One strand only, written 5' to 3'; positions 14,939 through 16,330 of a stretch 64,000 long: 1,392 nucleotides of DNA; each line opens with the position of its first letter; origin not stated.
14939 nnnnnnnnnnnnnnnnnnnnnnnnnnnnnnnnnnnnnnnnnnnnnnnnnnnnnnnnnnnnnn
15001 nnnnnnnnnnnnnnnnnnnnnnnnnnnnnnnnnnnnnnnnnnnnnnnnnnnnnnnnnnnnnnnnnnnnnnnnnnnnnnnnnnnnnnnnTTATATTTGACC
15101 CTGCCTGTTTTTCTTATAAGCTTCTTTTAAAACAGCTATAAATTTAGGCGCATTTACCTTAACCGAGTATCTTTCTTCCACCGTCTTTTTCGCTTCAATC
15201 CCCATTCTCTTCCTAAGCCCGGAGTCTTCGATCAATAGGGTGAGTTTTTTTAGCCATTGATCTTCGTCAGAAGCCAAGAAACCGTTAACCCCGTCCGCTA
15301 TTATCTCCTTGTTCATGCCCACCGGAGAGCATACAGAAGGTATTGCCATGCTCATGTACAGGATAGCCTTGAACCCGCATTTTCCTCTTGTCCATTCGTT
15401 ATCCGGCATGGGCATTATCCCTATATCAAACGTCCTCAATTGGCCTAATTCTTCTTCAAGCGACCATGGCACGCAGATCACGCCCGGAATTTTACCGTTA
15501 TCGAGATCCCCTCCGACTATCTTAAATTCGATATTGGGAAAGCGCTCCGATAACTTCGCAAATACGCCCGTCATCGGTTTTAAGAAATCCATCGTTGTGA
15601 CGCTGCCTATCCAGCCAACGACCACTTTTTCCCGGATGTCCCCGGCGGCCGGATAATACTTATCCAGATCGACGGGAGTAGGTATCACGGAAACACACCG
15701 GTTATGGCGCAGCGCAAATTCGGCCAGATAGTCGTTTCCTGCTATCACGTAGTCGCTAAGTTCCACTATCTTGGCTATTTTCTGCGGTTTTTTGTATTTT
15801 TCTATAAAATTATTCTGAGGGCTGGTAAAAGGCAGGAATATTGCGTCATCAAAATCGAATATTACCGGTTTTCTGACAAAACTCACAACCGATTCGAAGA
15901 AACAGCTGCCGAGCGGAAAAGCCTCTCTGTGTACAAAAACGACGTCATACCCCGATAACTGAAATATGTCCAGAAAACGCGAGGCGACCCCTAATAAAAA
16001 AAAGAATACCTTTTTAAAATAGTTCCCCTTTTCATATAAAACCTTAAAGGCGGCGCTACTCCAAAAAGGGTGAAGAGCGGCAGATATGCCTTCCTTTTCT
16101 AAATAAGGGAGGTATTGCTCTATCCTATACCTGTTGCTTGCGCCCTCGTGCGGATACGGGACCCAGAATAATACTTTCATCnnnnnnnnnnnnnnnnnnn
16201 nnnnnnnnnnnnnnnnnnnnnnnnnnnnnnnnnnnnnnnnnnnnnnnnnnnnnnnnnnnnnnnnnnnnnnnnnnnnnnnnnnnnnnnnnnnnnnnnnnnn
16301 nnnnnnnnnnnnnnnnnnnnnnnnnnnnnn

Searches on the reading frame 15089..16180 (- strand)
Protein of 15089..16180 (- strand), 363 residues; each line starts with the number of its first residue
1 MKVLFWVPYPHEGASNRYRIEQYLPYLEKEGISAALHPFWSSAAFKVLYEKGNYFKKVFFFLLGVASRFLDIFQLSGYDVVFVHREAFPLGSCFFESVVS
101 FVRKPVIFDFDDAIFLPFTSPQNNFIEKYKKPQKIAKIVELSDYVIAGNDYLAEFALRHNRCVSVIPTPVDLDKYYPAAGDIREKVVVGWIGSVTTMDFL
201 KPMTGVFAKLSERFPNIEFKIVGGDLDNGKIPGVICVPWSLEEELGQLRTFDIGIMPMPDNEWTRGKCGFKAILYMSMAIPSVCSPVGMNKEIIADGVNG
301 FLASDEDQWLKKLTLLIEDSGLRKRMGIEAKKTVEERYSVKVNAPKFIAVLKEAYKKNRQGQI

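Call 40: search_protein_families(library=pfam, proteins=[window:15089-16180:-], max_evalue=0.00001)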
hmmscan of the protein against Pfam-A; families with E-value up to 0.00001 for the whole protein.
window:15089-16180:- (363 aa): 2 families
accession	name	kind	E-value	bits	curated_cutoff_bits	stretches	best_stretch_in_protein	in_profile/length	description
PF13692.12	Glyco_trans_1_4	-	2.1e-10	41.5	27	1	187-319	3-142/142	Glycosyl transferases group 1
PF00534.26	Glycos_transf_1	-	6.7e-09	35.9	26.4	1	275-332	112-171/172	Glycosyl transferases group 1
